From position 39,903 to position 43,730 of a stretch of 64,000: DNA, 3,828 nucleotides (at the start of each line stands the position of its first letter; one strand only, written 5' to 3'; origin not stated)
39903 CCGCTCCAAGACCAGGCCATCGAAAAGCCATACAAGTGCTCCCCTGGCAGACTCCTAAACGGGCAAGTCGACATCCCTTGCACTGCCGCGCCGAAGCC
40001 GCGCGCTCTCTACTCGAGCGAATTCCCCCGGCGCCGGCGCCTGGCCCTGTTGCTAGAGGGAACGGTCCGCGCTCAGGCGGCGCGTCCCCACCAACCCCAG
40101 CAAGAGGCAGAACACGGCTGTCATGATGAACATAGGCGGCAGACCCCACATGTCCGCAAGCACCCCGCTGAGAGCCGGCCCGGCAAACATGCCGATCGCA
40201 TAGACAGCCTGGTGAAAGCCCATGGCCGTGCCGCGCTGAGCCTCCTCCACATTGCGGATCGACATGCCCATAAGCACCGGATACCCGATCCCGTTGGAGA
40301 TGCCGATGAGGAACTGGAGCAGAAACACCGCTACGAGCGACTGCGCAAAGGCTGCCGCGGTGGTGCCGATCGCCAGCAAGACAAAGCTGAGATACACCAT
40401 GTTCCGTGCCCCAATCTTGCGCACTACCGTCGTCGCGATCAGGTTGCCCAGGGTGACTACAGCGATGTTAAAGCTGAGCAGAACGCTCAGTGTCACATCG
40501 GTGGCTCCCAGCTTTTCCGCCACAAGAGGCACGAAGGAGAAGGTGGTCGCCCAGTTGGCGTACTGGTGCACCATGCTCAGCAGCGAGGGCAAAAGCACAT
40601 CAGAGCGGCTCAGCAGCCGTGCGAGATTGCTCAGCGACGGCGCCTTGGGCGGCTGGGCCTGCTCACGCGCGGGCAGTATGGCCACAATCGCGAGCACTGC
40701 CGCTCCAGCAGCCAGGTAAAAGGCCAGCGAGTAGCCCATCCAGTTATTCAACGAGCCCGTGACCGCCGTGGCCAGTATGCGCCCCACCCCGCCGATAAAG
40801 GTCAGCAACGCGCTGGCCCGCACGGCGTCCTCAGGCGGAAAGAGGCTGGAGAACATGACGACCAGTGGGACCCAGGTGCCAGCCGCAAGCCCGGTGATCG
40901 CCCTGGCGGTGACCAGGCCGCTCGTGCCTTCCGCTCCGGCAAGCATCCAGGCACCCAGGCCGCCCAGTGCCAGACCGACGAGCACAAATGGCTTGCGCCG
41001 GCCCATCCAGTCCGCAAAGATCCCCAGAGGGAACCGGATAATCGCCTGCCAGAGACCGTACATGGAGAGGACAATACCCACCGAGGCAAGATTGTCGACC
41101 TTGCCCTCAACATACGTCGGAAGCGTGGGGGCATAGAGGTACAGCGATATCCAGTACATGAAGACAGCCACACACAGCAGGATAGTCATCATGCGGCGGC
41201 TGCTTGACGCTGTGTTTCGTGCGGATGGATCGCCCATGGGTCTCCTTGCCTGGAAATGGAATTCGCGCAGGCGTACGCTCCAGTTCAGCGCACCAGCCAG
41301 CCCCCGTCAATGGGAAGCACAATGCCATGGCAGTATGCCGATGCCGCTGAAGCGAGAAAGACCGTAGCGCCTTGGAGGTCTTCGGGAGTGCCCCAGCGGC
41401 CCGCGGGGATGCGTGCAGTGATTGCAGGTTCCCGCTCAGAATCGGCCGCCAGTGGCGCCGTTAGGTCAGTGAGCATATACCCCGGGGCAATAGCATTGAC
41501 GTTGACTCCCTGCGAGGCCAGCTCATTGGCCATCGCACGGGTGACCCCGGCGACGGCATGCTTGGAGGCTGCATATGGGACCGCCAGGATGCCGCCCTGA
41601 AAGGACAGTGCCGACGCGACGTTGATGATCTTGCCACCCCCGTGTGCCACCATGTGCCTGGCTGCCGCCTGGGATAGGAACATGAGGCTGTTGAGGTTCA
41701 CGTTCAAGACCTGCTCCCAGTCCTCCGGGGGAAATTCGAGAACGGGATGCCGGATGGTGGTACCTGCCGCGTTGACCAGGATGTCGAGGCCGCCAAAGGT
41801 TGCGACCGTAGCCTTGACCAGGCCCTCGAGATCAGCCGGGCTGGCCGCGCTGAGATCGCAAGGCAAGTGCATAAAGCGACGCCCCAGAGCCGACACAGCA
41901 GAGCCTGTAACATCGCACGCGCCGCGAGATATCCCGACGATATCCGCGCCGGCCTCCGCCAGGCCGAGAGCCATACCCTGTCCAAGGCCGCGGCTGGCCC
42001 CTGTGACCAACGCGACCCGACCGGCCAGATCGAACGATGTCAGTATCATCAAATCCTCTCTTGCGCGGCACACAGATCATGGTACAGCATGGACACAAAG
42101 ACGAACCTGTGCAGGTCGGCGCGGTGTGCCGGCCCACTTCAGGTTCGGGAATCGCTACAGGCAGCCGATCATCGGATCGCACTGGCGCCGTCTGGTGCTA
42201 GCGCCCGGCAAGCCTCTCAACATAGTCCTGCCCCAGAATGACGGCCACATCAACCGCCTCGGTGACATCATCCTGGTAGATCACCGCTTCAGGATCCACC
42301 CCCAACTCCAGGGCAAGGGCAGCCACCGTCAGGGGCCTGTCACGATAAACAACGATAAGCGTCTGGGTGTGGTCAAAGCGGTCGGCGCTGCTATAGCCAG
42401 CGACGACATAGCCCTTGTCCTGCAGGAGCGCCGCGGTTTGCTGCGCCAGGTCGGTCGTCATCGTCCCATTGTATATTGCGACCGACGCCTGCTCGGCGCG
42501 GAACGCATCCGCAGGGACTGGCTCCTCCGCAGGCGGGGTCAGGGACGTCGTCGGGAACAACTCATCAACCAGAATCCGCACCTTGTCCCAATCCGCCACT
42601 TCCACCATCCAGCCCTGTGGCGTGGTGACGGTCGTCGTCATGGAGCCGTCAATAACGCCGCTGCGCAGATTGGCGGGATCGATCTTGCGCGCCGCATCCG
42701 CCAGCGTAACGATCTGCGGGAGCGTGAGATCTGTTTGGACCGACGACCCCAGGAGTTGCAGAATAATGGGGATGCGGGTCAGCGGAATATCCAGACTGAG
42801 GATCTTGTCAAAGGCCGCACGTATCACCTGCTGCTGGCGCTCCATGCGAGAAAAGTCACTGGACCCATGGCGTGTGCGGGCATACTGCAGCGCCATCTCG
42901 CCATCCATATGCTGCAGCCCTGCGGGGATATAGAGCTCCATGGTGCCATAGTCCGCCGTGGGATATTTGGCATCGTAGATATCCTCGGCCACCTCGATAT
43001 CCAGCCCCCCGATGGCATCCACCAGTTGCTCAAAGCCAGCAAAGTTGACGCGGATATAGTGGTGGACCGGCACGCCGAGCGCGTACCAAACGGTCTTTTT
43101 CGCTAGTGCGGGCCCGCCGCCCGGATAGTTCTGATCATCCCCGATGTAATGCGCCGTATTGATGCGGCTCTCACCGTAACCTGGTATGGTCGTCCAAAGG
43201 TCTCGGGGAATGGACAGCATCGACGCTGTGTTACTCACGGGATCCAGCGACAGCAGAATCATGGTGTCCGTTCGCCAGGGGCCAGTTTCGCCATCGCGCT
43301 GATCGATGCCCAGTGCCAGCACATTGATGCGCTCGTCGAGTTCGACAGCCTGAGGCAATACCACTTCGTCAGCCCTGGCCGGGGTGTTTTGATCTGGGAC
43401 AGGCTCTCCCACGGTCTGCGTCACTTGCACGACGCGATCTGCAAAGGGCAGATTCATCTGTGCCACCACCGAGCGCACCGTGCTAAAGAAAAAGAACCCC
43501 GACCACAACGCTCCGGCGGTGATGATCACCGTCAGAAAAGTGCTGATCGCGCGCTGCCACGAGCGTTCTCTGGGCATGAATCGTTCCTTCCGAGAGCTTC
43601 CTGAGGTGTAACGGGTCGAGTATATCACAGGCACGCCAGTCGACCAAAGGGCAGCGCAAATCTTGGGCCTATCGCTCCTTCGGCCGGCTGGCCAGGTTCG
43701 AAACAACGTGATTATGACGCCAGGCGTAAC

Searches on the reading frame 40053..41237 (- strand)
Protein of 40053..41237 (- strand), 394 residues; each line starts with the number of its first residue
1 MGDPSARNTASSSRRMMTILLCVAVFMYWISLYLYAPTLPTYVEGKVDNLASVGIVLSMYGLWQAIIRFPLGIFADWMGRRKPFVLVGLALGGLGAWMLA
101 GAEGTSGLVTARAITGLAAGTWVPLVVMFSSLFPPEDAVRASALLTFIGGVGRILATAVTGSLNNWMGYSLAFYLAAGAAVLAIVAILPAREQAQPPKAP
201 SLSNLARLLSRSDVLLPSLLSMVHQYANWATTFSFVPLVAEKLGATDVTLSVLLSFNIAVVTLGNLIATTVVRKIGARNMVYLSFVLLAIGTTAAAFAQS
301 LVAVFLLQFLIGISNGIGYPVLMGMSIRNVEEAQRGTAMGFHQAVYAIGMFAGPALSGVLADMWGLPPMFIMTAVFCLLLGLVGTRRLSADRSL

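Call 61: search_protein_families(library=pfam, proteins=[window:40053-41237:-], max_evalue=0.001)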
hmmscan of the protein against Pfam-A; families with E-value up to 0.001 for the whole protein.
window:40053-41237:- (394 aa): 5 families
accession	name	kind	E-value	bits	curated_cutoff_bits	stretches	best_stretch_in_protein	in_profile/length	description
PF07690.21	MFS_1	-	5e-48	164.2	33.4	2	21-210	1-194/347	Major Facilitator Superfamily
PF12832.13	MFS_1_like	-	1.1e-08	35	25.2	1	21-371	4-372/373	MFS_1 like family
PF00083.30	Sugar_tr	-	5.6e-08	32.5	22.3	1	244-352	42-153/452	Sugar (and other) transporter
PF13347.12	MFS_2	-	0.00041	19.4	27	0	49-366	31-386/427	MFS/sugar transport protein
PF06779.20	MFS_4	-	0.0006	19.7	26.3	0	14-186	190-362/364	Uncharacterised MFS-type transporter YbfB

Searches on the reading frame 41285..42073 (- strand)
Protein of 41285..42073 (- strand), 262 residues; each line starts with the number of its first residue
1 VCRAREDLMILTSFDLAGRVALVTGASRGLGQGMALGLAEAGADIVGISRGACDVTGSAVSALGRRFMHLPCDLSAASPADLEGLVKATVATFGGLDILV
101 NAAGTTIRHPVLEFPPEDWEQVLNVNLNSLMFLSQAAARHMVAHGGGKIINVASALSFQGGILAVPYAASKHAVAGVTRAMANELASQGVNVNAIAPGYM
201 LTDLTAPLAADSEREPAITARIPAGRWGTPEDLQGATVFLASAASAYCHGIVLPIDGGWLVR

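Call 61: search_protein_families(library=pfam, proteins=[window:41285-42073:-], max_evalue=0.001)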
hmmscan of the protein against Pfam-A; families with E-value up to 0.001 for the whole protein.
window:41285-42073:- (262 aa): 3 families
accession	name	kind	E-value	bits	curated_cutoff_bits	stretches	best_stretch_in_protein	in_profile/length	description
PF13561.12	adh_short_C2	-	8.2e-55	186.4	27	1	25-259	1-235/236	Enoyl-(Acyl carrier protein) reductase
PF00106.31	adh_short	-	5.3e-54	183.1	26.6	1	19-211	1-193/195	short chain dehydrogenase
PF08659.16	KR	-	3.5e-09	37.3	22.6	1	21-198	3-176/180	KR domain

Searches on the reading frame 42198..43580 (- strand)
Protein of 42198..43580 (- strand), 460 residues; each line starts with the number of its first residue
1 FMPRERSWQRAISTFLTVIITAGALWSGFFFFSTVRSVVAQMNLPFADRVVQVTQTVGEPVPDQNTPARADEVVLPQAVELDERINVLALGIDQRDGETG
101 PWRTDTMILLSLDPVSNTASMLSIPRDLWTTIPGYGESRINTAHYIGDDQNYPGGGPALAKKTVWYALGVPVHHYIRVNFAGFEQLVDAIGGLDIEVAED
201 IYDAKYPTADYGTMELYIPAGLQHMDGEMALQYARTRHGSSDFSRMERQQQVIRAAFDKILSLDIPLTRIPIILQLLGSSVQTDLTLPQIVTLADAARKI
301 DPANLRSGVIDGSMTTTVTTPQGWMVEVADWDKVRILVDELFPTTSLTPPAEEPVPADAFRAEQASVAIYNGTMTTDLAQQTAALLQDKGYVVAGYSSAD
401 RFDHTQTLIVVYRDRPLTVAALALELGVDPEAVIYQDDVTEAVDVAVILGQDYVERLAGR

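Call 61: search_protein_families(library=pfam, proteins=[window:42198-43580:-], max_evalue=0.001)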
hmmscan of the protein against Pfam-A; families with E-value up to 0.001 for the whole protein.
window:42198-43580:- (460 aa): 2 families
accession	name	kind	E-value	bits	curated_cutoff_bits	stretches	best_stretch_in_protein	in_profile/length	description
PF03816.19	LytR_cpsA_psr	-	1.5e-40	139.3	24.6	1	103-261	1-149/150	LytR_cpsA_psr family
PF13399.11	LytR_C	-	1.9e-12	48.3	22.2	1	365-453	2-86/86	LytR cell envelope-related transcriptional attenuator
